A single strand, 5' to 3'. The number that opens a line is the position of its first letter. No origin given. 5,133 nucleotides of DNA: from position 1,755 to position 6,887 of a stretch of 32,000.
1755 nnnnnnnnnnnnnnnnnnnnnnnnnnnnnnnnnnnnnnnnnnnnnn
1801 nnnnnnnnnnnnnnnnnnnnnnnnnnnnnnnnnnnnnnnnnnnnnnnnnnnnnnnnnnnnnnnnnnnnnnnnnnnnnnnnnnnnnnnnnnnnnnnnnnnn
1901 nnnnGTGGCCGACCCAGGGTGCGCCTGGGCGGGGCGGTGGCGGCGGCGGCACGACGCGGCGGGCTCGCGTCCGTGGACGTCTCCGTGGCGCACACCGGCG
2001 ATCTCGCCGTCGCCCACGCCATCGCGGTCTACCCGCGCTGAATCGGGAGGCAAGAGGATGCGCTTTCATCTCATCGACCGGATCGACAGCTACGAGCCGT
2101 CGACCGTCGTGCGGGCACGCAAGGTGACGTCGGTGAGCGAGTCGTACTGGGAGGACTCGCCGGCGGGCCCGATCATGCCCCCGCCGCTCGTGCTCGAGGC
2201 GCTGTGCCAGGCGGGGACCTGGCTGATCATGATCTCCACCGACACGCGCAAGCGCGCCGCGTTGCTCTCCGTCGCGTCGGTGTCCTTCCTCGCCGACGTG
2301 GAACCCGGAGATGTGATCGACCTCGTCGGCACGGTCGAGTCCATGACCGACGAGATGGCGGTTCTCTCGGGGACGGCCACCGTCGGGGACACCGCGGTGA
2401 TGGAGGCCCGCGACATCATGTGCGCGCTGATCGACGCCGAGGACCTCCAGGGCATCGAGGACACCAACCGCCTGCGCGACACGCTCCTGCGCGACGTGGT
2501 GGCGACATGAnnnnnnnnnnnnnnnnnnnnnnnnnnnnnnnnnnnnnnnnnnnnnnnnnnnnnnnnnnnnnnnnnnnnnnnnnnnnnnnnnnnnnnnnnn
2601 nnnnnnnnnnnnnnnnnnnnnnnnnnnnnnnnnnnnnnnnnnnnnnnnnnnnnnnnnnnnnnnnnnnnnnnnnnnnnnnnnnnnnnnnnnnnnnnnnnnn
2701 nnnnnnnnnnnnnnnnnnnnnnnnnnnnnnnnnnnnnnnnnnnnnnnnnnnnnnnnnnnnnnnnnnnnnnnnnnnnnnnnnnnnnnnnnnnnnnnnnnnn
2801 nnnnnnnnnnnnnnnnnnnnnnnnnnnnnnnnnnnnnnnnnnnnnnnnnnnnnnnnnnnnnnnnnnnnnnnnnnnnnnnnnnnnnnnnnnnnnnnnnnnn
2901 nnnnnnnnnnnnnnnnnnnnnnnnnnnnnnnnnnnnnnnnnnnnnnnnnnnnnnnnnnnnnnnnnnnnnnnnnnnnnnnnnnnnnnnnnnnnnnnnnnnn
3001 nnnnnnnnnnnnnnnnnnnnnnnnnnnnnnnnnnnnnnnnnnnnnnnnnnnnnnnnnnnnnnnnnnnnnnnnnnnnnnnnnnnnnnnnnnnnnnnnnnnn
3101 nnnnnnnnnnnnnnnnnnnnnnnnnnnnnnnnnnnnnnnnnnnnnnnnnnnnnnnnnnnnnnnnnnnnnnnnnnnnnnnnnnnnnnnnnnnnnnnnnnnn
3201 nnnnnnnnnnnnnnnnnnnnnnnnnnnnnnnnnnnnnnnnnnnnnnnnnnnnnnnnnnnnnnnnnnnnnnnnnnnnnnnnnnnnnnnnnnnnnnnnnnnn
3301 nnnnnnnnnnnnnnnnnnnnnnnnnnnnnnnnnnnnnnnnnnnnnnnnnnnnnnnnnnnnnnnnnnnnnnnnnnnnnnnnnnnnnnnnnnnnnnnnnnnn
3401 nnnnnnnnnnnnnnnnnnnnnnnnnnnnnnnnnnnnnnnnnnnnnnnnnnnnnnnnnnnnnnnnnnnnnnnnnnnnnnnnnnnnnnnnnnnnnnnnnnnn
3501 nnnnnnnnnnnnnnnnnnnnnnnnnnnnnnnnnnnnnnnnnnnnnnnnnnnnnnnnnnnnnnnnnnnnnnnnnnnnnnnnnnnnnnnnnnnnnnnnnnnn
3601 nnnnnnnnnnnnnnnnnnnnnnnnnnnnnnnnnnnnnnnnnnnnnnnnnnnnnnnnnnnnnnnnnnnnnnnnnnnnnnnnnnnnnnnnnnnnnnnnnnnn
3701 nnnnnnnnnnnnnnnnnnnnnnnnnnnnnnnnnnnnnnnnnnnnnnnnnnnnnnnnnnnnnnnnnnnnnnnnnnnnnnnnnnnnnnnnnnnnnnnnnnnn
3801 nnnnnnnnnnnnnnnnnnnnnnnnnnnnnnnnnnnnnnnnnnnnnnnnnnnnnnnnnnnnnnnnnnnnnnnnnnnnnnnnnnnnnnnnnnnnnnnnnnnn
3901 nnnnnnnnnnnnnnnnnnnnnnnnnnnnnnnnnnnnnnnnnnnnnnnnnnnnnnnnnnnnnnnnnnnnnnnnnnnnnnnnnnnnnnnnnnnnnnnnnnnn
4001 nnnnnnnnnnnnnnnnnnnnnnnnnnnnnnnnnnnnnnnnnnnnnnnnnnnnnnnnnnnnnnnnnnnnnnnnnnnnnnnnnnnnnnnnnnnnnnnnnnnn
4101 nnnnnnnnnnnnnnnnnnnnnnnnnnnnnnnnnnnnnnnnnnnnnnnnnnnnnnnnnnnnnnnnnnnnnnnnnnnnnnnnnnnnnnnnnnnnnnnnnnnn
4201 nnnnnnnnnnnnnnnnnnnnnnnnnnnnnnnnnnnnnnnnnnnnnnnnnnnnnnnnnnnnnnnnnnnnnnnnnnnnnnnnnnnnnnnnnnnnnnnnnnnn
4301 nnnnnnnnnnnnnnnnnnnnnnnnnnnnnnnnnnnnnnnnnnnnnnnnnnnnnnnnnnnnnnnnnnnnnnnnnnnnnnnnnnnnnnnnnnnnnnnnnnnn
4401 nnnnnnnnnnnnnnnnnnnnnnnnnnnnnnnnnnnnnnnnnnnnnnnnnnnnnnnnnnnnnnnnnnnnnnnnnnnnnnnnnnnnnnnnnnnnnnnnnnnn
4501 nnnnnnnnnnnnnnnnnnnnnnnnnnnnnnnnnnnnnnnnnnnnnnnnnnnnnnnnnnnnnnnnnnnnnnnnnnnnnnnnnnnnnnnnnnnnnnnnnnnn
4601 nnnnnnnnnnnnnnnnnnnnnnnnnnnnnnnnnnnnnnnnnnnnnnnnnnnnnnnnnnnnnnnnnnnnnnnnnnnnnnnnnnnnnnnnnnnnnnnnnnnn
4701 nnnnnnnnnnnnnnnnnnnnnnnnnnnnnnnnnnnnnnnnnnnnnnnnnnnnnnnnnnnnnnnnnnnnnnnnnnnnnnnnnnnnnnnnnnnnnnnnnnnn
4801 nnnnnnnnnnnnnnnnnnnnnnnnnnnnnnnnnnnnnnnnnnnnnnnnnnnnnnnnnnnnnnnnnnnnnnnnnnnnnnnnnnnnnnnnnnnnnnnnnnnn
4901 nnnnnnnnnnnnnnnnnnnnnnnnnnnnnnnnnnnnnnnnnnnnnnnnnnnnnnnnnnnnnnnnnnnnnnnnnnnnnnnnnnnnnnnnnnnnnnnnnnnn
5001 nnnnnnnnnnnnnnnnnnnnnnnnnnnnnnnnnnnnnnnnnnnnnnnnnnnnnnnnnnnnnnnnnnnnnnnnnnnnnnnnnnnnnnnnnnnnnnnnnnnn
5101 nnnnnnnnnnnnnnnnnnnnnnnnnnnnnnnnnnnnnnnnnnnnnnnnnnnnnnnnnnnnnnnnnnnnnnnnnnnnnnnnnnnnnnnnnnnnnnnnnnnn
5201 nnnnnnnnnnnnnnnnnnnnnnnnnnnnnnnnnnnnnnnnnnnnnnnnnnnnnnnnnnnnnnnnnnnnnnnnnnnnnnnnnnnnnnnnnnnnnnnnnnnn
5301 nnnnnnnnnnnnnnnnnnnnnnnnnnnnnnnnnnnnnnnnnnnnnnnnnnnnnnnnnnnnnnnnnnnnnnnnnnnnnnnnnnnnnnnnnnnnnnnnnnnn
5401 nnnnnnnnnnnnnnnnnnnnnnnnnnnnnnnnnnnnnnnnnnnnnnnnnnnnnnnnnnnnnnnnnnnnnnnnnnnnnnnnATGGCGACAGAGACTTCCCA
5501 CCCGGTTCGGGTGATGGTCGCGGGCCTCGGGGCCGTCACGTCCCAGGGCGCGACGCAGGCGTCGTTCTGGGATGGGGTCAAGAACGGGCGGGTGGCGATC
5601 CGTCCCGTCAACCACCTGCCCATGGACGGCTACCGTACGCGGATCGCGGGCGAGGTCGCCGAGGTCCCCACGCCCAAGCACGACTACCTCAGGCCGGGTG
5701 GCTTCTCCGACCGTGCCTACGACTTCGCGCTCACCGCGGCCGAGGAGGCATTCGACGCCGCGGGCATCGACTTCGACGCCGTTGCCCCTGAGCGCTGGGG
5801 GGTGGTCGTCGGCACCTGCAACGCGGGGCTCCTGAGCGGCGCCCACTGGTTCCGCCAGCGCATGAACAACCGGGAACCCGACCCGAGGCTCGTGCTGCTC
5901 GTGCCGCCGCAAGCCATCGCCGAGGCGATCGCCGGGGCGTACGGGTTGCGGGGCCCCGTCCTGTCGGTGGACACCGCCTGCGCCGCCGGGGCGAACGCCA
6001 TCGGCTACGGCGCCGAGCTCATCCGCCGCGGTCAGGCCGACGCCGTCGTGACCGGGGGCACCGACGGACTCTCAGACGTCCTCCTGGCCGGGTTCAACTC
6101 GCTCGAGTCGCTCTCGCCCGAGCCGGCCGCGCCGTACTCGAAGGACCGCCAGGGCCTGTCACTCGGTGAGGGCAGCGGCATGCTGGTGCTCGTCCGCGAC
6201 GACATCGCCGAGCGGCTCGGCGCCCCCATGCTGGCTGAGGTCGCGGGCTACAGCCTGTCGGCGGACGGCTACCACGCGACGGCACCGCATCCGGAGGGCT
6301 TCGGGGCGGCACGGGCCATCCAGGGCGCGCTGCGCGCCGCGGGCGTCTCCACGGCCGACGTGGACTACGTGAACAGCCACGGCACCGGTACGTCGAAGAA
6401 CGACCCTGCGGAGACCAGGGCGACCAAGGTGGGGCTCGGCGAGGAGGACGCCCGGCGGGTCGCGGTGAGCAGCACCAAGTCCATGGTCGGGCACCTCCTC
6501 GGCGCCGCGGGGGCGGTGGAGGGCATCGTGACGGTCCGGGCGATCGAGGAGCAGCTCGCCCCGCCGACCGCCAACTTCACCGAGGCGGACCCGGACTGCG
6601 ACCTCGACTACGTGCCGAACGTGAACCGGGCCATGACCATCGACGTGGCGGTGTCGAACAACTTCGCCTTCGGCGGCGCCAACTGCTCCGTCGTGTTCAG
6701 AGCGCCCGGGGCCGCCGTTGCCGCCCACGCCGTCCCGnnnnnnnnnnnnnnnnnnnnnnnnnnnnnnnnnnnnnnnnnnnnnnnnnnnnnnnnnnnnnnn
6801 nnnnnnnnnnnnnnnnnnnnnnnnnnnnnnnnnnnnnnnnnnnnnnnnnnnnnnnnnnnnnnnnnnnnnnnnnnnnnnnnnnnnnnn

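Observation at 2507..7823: Two catalytic KS domains, each with a differently degenerated partner, one pair covalently fused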

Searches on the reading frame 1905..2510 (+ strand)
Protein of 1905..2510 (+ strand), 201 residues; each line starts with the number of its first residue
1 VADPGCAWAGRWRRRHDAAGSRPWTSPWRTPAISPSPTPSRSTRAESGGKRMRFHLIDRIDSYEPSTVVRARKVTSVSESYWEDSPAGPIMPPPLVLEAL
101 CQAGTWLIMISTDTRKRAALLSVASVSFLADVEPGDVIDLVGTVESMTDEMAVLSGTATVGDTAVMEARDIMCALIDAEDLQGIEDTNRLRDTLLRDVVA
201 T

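Call 7: search_protein_families(library=pfam, proteins=[window:1905-2510:+], max_evalue=0.01)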
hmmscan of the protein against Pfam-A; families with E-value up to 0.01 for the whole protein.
window:1905-2510:+ (201 aa): 1 family
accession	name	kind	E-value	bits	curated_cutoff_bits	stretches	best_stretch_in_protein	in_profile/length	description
PF07977.19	FabA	-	5.7e-08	32.9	23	1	51-168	4-137/138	FabA-like domain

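Call 26: search_protein_families(library=ncbifam, proteins=[window:1905-2507:+], max_evalue=0.00001)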
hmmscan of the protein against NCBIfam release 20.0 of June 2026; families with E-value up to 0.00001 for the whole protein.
window:1905-2507:+ (201 aa): 4 families
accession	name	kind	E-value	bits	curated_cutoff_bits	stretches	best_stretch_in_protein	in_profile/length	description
NF000582.1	PRK00006.1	equivalog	2.5e-17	63.1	113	1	51-174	12-136/137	3-hydroxyacyl-ACP dehydratase FabZ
TIGR01750.1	fabZ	equivalog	4e-16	59.1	155.15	1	51-174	13-140/141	3-hydroxyacyl-ACP dehydratase FabZ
NF009667.0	PRK13188.1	equivalog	3.7e-15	55.6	465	1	51-178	333-462/464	bifunctional UDP-3-O-[3-hydroxymyristoyl] N-acetylglucosamine deacetylase/3-hydroxyacyl-ACP dehydratase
NF058663.1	cispen_cyc_AmcE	equivalog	1.3e-08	35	140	1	53-170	18-138/153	cispentacin biosynthesis cyclizing decarboxylase AmcE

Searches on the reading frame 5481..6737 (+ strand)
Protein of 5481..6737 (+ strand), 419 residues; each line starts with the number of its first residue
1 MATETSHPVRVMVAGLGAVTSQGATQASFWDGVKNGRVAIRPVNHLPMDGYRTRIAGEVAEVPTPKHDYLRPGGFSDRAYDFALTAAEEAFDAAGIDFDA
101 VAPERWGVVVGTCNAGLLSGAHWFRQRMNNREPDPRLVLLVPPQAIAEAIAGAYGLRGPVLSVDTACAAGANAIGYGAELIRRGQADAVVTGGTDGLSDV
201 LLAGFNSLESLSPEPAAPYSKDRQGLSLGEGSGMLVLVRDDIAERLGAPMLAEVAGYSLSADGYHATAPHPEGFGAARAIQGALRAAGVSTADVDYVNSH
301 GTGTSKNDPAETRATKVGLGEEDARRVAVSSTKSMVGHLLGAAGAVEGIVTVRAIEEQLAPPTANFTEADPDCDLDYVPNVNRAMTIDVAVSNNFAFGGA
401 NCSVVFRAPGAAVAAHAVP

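Call 26: search_protein_families(library=ncbifam, proteins=[window:5481-6737:+], max_evalue=0.00001)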
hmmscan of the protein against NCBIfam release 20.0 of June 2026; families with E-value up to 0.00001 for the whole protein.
window:5481-6737:+ (419 aa): 25 families
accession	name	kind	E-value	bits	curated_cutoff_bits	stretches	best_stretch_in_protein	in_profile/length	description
TIGR03150.1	fabF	equivalog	1.1e-110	370.1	493.75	1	10-407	2-407/407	beta-ketoacyl-ACP synthase II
NF005589.0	PRK07314.1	subfamily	2.4e-108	362.5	387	1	10-407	5-410/413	beta-ketoacyl-ACP synthase II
NF004970.0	PRK06333.1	subfamily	3.4e-91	306.2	525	1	10-407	5-420/424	beta-ketoacyl-ACP synthase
NF006618.0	PRK09185.1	subfamily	4e-84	282.9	407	1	10-407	4-391/394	beta-ketoacyl-ACP synthase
NF006434.0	PRK08722.1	equivalog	7.7e-79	265.5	759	1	10-407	5-412/414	beta-ketoacyl-ACP synthase II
NF006274.0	PRK08439.1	equivalog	3.8e-78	263.1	621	1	10-407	3-404/406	beta-ketoacyl-ACP synthase II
NF005076.0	PRK06501.1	equivalog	4.5e-77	259.7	629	1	8-407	11-421/425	beta-ketoacyl-ACP synthase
NF006587.0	PRK09116.1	equivalog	6.5e-70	235.9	470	1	10-407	3-405/408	beta-ketoacyl-ACP synthase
NF005916.1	PRK07910.1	equivalog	6.3e-61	206.5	560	1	10-406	13-415/418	KasA/KasB family beta-ketoacyl-ACP synthase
NF058662.1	cispenta_AmcF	equivalog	8.1e-61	206.1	325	1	11-407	2-368/369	cispentacin biosynthesis acyltransferase subunit AmcF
NF004618.0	PRK05952.1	equivalog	1.3e-59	202.1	455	1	9-406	2-380/384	beta-ketoacyl-ACP synthase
NF005935.0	PRK07967.1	equivalog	7.3e-55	186.4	630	1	10-407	3-402/406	beta-ketoacyl-ACP synthase I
NF005490.0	PRK07103.1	equivalog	1.1e-53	182.8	445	1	10-407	5-411/414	polyketide beta-ketoacyl:acyl carrier protein synthase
NF045894.1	PKS_plus_SDR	equivalog_domain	1.3e-39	135.6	1740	1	84-376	95-386/1515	type I polyketide synthase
NF040607.1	mycolic_Pks13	equivalog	1.1e-35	122.5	2100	1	144-408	248-525/1680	polyketide synthase Pks13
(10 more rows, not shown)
